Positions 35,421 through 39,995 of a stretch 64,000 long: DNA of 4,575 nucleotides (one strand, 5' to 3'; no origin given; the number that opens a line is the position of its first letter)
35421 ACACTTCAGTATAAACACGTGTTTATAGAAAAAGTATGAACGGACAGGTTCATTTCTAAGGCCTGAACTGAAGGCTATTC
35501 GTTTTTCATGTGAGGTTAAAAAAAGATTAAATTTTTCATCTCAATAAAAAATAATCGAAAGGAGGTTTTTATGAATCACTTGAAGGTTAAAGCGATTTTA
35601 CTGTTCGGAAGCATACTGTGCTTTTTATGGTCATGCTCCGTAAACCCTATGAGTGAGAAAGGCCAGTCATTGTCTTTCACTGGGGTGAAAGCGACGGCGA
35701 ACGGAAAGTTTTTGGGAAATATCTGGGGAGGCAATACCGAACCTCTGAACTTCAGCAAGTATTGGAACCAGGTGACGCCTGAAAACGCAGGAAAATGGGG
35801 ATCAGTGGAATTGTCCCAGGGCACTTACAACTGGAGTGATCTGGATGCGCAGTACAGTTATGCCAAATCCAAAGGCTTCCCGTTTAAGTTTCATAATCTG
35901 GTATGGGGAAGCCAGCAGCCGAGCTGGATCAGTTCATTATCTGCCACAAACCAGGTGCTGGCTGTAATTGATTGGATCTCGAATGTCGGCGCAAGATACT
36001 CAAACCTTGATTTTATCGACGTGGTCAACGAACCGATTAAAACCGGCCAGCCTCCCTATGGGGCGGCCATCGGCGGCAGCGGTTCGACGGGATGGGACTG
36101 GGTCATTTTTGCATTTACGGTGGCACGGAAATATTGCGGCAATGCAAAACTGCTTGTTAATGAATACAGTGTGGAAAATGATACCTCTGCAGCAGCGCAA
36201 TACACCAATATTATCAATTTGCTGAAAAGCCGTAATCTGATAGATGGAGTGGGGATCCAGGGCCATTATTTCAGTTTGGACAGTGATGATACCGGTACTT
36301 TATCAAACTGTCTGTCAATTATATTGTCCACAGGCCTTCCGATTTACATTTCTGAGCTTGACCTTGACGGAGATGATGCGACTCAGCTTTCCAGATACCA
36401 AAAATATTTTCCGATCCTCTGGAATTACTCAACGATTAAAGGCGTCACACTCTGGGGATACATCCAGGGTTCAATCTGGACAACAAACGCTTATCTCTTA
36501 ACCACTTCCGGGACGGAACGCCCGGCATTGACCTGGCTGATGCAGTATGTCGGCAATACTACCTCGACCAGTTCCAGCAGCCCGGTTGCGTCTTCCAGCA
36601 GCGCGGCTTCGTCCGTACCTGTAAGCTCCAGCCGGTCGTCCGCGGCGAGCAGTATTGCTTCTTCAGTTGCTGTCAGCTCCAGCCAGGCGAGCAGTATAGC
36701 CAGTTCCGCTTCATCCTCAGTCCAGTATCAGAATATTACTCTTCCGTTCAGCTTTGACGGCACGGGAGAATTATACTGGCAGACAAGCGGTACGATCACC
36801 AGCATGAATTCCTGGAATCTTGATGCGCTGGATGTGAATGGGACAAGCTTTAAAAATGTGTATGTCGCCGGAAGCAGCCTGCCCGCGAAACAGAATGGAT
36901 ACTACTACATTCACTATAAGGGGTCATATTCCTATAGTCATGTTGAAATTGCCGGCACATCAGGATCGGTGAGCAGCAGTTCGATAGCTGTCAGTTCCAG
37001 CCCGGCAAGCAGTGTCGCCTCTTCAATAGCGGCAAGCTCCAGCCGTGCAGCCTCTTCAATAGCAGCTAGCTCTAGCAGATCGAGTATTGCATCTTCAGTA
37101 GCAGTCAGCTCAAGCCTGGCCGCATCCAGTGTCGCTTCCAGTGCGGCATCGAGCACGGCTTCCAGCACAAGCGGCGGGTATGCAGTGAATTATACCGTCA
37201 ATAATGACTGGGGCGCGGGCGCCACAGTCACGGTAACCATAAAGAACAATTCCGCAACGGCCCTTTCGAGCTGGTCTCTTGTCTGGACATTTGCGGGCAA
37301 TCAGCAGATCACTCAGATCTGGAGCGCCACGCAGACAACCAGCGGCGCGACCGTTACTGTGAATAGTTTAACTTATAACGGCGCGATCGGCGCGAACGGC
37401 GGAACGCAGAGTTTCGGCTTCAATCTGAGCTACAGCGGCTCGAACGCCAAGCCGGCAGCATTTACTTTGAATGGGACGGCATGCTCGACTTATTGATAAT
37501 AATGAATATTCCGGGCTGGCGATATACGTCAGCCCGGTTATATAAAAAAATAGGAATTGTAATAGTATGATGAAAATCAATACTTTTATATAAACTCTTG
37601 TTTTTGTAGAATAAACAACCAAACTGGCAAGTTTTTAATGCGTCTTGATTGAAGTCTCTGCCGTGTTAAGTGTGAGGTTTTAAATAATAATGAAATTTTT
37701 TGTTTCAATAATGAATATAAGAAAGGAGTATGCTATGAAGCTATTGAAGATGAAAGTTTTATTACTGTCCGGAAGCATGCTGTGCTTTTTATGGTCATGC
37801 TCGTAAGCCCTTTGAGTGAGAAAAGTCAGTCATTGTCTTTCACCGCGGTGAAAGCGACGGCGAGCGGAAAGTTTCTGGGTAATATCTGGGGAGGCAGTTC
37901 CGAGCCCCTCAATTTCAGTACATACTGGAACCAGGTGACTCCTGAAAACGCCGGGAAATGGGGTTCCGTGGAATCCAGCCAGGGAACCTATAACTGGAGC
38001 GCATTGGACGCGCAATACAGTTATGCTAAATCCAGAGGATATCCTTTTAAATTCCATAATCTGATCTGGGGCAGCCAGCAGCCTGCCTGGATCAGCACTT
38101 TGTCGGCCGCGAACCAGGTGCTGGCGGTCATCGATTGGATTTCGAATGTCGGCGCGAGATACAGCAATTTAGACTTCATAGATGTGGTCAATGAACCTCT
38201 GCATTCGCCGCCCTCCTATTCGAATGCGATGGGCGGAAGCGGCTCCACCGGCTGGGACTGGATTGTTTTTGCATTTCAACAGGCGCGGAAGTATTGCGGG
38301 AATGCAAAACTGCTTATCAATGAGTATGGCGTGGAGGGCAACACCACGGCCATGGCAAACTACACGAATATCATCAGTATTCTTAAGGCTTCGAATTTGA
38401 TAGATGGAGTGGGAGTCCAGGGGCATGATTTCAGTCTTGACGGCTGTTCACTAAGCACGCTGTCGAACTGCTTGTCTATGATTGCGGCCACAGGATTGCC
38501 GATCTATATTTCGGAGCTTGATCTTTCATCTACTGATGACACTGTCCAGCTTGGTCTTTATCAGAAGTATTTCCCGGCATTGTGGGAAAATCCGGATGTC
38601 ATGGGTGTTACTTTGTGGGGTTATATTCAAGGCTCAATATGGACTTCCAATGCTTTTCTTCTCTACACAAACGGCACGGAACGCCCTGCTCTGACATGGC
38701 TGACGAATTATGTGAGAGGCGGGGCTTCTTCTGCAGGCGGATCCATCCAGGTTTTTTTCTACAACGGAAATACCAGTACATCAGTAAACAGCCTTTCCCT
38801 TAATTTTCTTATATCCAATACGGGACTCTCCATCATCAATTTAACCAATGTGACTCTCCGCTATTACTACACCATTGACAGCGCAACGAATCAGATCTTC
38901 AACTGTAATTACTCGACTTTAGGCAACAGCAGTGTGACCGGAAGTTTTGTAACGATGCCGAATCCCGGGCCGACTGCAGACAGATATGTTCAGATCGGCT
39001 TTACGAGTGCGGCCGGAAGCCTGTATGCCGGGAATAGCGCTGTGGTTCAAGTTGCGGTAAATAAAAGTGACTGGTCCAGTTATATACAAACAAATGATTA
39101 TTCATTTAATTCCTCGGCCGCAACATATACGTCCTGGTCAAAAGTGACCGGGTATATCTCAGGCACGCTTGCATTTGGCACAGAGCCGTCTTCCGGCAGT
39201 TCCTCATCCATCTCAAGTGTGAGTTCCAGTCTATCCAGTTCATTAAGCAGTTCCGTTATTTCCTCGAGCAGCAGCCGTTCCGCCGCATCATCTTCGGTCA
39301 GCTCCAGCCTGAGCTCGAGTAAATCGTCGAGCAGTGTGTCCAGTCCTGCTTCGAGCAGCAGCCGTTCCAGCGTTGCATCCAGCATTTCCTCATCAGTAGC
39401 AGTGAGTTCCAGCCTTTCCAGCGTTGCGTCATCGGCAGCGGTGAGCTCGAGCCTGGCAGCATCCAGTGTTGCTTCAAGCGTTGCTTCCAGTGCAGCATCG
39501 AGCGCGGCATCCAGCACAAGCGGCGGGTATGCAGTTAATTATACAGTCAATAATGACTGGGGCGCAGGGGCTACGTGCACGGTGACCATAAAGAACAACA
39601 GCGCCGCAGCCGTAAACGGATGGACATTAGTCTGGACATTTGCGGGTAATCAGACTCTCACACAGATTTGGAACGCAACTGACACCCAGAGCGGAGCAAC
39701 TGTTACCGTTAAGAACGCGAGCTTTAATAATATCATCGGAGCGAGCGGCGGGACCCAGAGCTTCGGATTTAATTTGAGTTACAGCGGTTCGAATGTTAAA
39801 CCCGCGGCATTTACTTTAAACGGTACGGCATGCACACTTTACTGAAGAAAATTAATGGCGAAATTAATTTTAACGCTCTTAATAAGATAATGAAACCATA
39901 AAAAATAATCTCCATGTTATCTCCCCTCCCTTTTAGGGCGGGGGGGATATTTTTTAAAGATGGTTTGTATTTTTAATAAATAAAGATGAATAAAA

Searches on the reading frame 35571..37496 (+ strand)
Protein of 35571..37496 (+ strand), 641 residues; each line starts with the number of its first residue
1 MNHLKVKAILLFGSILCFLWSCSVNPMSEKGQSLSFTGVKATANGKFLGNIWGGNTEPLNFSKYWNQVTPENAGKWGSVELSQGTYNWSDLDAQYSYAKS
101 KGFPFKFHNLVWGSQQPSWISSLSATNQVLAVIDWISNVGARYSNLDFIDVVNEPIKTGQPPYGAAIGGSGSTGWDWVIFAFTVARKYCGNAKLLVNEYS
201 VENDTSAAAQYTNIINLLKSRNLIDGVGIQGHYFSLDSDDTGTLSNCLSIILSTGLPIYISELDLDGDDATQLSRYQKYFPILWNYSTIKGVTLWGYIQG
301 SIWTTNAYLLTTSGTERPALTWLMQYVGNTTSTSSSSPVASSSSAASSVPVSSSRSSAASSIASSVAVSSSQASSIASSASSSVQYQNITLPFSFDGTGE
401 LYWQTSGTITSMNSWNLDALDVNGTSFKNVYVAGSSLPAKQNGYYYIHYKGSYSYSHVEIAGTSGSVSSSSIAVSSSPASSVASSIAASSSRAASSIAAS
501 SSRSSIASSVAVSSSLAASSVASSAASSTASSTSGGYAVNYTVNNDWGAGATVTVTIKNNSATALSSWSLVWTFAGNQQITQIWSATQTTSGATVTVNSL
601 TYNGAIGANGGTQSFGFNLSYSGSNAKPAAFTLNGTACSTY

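Call 6: search_protein_families(library=pfam, proteins=[window:35571-37496:+], max_evalue=0.001)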
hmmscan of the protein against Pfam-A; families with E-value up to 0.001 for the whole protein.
window:35571-37496:+ (641 aa): 3 families
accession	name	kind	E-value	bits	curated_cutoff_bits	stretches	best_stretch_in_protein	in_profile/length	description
PF00331.26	Glyco_hydro_10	-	2.3e-60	204.9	22.1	1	46-325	21-310/311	Glycosyl hydrolase family 10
PF00553.25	CBM_2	-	8.1e-28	97.2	24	1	539-638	3-101/101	Cellulose binding domain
PF18666.6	CBM64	-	2.6e-27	95.1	25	1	386-460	1-73/74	Carbohydrate-binding module 64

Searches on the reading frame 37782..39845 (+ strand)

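Call 6: search_protein_families(library=pfam, proteins=[window:37782-39845:+], max_evalue=0.001)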
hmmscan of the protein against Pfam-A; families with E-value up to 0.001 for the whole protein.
window:37782-39845:+ (687 aa): 3 families
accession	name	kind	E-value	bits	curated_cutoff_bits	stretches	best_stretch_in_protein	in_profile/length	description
PF00331.26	Glyco_hydro_10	-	1.9e-60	205.2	22.1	1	31-308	22-309/311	Glycosyl hydrolase family 10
PF00553.25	CBM_2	-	2.2e-28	99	24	1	585-684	3-101/101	Cellulose binding domain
PF00942.24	CBM_3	-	1.5e-20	73.8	22.4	1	326-405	3-83/83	Cellulose binding domain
